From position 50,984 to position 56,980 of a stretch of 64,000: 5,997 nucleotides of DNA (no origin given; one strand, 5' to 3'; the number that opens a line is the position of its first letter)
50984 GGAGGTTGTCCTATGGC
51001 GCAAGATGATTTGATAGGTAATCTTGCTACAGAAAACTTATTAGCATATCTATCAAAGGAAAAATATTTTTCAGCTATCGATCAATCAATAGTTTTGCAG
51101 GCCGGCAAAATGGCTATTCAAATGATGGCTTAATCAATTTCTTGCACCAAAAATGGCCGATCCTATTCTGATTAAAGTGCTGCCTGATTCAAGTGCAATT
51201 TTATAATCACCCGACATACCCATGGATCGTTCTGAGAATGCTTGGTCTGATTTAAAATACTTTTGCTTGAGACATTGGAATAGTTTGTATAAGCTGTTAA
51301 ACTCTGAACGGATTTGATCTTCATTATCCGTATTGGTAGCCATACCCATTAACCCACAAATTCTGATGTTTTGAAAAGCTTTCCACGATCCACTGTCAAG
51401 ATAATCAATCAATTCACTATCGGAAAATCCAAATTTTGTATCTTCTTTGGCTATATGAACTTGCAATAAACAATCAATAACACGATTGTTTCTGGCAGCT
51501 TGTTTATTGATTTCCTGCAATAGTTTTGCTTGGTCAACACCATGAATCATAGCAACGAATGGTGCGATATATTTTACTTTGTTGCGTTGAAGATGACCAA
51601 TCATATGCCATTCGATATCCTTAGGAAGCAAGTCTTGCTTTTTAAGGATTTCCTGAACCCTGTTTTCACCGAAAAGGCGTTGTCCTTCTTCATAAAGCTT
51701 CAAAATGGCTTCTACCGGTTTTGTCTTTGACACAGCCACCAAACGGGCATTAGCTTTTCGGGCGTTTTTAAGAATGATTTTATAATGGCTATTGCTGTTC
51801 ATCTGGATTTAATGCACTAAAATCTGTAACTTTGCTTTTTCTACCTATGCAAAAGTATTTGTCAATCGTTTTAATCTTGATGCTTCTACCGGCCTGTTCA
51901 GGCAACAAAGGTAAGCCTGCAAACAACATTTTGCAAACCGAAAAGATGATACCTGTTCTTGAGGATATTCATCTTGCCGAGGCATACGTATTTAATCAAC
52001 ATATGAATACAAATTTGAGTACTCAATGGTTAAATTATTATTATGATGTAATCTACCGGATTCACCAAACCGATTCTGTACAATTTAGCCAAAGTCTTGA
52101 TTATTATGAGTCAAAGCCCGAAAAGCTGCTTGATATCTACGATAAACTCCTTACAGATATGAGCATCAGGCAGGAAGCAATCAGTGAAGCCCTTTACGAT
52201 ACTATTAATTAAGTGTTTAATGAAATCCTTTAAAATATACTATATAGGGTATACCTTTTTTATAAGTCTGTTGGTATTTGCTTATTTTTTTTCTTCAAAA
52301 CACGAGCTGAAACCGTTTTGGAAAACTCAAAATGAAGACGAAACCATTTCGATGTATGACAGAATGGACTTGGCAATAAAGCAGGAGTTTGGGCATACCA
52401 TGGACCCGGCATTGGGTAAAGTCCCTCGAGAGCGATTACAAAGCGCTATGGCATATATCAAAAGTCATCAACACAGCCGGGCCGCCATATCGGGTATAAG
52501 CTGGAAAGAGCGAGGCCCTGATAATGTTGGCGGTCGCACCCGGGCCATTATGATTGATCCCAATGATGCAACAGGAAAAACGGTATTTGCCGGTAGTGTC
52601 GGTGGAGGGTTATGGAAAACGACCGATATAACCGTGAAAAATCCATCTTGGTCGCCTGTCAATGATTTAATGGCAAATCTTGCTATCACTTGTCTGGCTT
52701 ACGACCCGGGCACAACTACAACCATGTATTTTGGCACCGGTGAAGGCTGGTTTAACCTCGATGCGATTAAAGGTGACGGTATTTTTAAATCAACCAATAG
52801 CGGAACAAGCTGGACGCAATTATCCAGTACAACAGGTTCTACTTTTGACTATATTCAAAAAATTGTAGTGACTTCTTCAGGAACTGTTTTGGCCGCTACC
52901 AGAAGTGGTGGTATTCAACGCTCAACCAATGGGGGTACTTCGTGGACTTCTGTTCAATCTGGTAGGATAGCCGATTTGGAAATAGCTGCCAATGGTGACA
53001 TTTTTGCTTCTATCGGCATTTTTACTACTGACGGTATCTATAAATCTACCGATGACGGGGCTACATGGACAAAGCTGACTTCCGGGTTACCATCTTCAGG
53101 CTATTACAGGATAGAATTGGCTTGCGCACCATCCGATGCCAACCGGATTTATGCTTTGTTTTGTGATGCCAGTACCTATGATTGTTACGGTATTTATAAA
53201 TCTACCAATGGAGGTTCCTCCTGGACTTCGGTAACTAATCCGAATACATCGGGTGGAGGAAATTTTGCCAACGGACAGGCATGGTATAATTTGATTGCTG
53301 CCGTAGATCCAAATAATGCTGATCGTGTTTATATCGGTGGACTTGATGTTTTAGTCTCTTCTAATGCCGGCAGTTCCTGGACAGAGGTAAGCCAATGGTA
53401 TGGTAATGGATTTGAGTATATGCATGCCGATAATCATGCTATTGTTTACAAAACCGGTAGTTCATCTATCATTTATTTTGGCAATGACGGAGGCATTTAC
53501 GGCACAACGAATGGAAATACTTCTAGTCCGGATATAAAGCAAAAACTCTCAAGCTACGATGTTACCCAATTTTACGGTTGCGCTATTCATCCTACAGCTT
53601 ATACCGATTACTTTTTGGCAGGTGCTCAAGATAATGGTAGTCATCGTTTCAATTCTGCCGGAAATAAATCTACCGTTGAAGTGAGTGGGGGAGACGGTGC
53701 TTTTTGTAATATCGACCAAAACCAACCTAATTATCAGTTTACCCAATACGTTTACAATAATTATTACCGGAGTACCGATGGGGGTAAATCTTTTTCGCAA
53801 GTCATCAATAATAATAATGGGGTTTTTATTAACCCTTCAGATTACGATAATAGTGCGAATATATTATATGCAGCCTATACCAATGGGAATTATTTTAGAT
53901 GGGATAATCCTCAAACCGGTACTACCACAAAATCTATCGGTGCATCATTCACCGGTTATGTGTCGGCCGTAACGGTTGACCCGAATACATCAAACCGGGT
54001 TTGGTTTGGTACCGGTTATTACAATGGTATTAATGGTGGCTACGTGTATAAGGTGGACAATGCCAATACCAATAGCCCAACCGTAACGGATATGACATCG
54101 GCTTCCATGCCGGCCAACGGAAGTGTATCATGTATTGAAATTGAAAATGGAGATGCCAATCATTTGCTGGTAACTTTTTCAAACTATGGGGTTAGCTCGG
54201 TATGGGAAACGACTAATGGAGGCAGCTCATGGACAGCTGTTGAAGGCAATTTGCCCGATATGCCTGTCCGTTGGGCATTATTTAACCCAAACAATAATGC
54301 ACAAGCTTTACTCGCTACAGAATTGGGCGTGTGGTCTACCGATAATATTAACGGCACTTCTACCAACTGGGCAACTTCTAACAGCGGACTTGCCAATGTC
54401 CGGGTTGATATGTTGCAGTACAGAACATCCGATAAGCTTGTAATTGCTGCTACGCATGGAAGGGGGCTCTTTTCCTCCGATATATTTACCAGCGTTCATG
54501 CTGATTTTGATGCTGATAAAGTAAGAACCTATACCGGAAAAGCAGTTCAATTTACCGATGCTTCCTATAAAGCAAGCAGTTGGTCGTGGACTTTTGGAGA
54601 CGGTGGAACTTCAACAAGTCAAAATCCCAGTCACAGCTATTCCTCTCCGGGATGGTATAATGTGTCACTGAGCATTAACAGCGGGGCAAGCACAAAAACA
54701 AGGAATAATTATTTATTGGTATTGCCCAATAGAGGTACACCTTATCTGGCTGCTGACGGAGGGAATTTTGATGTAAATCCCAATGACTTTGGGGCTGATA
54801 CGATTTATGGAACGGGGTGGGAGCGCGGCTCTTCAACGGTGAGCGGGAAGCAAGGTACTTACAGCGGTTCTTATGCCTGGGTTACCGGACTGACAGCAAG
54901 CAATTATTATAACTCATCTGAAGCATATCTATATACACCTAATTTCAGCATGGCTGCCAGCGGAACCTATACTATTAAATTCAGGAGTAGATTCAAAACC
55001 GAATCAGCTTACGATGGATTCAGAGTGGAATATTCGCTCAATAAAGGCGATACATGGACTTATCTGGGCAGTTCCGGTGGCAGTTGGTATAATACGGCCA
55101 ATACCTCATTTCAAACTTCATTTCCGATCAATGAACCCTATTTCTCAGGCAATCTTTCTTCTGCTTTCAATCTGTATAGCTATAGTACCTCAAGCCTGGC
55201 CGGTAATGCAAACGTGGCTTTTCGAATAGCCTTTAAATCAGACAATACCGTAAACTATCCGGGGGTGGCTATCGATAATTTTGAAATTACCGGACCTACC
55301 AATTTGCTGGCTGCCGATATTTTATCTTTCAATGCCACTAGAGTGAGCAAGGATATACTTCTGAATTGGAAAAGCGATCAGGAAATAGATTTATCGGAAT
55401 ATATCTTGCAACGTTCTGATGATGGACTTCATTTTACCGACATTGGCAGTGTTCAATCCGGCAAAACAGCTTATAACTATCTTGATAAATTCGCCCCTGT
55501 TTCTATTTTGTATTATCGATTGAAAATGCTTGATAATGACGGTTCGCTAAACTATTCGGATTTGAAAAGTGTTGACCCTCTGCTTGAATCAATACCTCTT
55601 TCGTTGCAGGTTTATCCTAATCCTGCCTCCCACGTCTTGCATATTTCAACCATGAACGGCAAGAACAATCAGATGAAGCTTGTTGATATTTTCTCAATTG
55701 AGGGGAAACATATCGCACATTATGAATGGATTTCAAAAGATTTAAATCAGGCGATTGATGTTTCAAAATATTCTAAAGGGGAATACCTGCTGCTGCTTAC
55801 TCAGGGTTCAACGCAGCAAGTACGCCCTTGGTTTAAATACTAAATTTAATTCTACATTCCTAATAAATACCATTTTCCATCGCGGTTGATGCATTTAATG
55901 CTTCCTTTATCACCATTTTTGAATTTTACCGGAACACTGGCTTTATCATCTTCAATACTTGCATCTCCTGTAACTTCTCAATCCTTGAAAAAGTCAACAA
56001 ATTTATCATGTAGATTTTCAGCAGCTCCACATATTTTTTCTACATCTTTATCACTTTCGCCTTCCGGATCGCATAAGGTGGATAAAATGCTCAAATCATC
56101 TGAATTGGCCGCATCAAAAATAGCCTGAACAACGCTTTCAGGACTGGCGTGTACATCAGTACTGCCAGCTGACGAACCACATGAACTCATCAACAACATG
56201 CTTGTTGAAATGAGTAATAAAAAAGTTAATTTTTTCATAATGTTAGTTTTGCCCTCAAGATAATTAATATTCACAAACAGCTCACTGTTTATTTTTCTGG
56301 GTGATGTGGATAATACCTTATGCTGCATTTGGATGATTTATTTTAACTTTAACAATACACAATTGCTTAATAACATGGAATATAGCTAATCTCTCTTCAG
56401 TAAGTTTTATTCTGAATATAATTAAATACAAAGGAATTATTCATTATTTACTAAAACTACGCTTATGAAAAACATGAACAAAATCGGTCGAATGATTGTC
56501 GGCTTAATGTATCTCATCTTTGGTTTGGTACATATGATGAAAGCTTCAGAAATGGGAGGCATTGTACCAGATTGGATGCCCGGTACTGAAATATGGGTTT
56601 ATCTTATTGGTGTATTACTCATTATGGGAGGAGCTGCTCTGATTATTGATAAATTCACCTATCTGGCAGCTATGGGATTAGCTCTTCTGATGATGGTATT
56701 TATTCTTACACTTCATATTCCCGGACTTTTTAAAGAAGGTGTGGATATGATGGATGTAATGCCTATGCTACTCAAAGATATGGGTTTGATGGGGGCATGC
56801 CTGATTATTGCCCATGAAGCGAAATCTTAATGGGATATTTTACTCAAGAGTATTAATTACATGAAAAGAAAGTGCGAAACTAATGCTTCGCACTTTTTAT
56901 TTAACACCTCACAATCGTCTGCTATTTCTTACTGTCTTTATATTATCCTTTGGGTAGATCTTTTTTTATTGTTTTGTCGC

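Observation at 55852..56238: Lipoprotein gene split by an in-frame TGA with 41 open, protein-like codons behind it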

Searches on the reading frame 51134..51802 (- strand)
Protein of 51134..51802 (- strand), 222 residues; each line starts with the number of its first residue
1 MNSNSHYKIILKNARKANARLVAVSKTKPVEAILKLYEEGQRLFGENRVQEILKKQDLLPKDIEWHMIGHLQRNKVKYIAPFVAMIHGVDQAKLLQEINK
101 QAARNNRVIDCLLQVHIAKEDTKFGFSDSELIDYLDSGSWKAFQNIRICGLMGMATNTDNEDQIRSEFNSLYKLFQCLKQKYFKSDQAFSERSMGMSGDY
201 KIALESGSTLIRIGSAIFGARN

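Call 24: search_protein_families(library=pfam, proteins=[window:51134-51802:-], max_evalue=0.00001)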
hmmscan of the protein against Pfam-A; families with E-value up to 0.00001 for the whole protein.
window:51134-51802:- (222 aa): 1 family
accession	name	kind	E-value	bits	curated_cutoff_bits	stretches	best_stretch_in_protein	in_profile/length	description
PF01168.26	Ala_racemase_N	-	1.2e-16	61.5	24.1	1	8-221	11-219/220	Alanine racemase, N-terminal domain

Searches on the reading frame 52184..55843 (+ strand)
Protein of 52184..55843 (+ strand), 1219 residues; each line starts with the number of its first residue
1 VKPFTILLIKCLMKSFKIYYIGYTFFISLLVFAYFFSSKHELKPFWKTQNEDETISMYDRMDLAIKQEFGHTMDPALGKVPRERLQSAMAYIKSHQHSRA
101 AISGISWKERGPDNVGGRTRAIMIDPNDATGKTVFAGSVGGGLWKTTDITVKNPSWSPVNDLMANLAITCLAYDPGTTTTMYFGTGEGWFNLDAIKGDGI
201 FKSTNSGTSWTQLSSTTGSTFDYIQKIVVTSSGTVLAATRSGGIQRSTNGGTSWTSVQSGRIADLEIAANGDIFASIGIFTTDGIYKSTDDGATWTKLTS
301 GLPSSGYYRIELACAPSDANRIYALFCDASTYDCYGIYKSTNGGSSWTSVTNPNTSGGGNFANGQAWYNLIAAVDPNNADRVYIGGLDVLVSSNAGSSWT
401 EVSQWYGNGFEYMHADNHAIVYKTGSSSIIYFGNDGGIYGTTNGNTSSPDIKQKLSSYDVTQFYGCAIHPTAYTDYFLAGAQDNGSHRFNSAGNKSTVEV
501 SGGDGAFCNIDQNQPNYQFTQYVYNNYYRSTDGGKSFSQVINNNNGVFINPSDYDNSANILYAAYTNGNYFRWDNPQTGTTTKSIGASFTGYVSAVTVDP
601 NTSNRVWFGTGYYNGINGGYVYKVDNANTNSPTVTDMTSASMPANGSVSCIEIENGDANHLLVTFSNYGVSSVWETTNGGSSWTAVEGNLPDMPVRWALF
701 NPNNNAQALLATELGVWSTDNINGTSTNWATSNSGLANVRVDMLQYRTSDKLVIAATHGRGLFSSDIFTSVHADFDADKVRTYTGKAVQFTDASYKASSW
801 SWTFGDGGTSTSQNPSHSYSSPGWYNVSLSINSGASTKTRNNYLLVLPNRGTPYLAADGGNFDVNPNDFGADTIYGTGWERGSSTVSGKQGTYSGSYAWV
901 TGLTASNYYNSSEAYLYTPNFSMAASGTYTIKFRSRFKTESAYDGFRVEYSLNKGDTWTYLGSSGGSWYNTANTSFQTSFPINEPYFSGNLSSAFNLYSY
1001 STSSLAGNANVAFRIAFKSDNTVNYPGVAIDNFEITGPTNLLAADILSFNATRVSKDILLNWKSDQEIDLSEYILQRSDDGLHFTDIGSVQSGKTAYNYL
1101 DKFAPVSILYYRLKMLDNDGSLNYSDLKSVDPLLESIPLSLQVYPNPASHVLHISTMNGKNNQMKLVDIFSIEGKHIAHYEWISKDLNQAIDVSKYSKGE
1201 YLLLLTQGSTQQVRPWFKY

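Call 24: search_protein_families(library=pfam, proteins=[window:52184-55843:+], max_evalue=0.00001)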
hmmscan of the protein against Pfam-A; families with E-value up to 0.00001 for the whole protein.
window:52184-55843:+ (1219 aa): 3 families
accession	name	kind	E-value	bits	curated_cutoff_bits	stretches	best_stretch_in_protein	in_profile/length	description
PF18911.6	PKD_4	-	1.2e-11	45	27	1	788-840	20-79/85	PKD domain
PF18962.6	Por_Secre_tail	-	3.2e-11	43.8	27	1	1143-1212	1-69/75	Secretion system C-terminal sorting domain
PF00801.26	PKD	-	3.7e-08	33.7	23.5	1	784-839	13-73/80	PKD domain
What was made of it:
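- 52184..55843 (+): Convergent neighbour: a 1219-aa PKD protein with a Por/T9SS C-terminal sorting domain. Its stop lies 8 nt from the ancestral TAG. Pfam PKD and Por_Secre_tail (call 24).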

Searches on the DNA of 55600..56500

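Call 26: search_rna_families(source=window, start=55600, end=56500, threshold=evalue, max_evalue=10)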
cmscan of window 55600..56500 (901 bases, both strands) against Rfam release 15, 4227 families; matches with E-value up to 10: 10.
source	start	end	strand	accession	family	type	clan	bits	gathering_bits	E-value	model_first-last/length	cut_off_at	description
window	56066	56131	+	RF00342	snoZ40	Gene; snRNA; snoRNA; CD-box;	-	18.7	50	0.83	1-73/73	no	Small nucleolar RNA Z40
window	56404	56433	-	RF01352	CRISPR-DR43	Gene; CRISPR;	CL00014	18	35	6.4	1-29/29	no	CRISPR RNA direct repeat element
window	55600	55636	+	RF01745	manA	Cis-reg;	-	17.5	55.2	0.052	156-192/192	5'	manA RNA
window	55735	55821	-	RF02345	ar15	Gene; sRNA;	CL00108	17.4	40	0.75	1-112/112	no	Alphaproteobacterial ar15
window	55985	56037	-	RF02285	TtnuCD8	Gene; snRNA; snoRNA; CD-box;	-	17.4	70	9.8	1-59/59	no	Tetrahymena snoRNA TtnuCD8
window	56183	56248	+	RF01654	ceN82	Gene; snRNA; snoRNA; HACA-box;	-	16.8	80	8.3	1-135/135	no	Caenorhabditis snoRNA ceN82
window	55605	55658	-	RF02950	D12-methyl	Gene; sRNA;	-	16.3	57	3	1-53/64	no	D12-methyl RNA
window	56377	56436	+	RF01155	snoR101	Gene; snRNA; snoRNA; CD-box;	-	13.4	40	7.6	1-66/66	no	Small nucleolar RNA snoR101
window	55846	55949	+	RF02706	TeloSII_ncR30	Gene; sRNA;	-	12.4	86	3.4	1-226/226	no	TeloSII non coding RNA 30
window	55725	55825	-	RF02825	LPR17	Gene; sRNA;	-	11.1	98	6.2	1-257/257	no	Legionella RNA 17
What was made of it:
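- On Selenoprotein gene (UGA read as Sec): No Rfam match near its threshold (call 26).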

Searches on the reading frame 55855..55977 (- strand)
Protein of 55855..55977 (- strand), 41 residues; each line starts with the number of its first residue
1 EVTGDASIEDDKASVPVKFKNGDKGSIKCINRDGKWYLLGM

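Call 4: search_protein_families(library=pfam, proteins=[window:55855-55977:-], max_evalue=10)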
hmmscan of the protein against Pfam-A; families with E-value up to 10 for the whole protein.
seq(41 aa): 1 family
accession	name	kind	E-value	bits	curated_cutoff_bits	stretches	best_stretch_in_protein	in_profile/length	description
PF21744.3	BAHCC1-like_Tudor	-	0.23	11.8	28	1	9-28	38-57/69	BAHCC1-like, Tudor domain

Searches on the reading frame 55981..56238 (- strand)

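Call 4: search_protein_families(library=pfam, proteins=[window:55981-56238:-], max_evalue=10)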
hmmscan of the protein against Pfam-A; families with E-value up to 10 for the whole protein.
seq(86 aa): 1 family
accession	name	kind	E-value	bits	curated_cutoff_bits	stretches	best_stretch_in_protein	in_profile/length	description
PF20205.3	DUF6567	-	0.16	12.3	27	1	1-28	1-28/123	Family of unknown function (DUF6567)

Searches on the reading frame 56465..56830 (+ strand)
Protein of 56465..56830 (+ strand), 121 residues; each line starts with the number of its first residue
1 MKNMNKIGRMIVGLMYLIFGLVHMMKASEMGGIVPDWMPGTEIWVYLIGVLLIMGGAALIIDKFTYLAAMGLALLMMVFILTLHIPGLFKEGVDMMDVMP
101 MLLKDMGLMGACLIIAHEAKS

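Call 24: search_protein_families(library=pfam, proteins=[window:56465-56830:+], max_evalue=0.00001)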
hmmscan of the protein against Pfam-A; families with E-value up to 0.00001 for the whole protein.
window:56465-56830:+ (121 aa): 1 family
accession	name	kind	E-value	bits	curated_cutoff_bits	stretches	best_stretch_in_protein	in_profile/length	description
PF07681.17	DoxX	-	5.1e-08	33.9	23.6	1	7-84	4-84/85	DoxX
